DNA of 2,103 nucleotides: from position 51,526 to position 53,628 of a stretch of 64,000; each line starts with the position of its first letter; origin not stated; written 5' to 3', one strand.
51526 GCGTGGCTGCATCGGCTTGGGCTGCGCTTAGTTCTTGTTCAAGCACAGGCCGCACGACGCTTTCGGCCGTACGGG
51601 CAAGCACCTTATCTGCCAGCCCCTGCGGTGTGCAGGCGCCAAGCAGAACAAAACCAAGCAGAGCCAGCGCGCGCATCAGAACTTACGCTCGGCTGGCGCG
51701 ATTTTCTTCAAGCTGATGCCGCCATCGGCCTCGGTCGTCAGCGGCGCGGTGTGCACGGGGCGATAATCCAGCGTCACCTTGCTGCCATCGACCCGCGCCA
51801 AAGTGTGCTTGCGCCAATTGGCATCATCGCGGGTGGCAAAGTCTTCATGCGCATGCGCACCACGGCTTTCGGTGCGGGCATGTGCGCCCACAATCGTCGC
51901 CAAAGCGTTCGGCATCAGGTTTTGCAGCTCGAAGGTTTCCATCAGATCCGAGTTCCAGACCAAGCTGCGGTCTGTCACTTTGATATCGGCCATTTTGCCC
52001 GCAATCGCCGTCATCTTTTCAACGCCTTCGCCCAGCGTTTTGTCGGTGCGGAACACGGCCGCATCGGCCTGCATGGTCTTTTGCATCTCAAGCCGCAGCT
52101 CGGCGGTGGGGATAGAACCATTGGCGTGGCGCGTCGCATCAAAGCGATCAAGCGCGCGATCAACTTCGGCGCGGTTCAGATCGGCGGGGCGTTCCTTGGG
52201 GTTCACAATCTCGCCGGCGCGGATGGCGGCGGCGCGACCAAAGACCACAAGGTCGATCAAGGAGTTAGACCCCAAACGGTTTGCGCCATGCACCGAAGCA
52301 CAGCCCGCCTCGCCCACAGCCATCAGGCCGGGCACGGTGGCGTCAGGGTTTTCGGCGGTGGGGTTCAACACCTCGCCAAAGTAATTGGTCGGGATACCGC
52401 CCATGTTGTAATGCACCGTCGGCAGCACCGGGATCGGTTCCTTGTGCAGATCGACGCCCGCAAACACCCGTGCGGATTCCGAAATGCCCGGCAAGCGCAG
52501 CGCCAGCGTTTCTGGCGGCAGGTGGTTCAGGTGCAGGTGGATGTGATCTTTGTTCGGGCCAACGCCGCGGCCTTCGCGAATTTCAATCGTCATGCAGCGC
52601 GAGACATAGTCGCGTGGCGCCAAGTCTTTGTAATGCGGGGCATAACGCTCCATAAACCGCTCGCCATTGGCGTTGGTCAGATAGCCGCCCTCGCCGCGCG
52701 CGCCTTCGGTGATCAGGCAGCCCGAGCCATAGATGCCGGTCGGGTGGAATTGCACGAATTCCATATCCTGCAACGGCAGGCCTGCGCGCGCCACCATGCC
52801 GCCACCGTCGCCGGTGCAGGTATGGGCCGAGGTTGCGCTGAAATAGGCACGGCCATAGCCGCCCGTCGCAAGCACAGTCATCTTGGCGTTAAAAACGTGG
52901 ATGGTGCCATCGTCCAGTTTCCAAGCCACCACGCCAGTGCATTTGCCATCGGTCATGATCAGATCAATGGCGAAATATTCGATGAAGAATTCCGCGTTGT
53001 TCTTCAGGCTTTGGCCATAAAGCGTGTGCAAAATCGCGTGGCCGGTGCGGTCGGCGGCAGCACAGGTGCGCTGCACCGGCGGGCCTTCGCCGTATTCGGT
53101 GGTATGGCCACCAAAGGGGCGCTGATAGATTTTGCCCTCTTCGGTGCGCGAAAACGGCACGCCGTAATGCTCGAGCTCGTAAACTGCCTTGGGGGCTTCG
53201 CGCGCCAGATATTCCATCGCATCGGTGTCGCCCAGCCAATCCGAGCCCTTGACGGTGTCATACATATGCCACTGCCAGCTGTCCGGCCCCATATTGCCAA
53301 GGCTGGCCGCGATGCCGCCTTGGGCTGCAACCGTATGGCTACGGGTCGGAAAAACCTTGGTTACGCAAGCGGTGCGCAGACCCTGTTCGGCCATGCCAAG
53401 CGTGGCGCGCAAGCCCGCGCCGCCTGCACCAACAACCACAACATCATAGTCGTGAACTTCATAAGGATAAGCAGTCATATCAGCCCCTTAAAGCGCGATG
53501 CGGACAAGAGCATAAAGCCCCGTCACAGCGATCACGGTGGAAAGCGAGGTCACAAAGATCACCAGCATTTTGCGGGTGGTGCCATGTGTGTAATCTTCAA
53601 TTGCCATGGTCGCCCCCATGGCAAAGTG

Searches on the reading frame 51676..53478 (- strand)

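Call 64: search_protein_families(library=pfam, proteins=[window:51676-53478:-], max_evalue=0.00001)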
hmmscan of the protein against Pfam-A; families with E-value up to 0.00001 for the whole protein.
window:51676-53478:- (600 aa): 2 families
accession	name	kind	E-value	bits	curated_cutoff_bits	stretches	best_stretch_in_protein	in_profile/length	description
PF00890.30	FAD_binding_2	-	4.7e-125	418.5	20.4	1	12-407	1-414/414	FAD binding domain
PF02910.25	Succ_DH_flav_C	-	6.9e-43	146.1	20.8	1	462-599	1-129/130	Fumarate reductase flavoprotein C-term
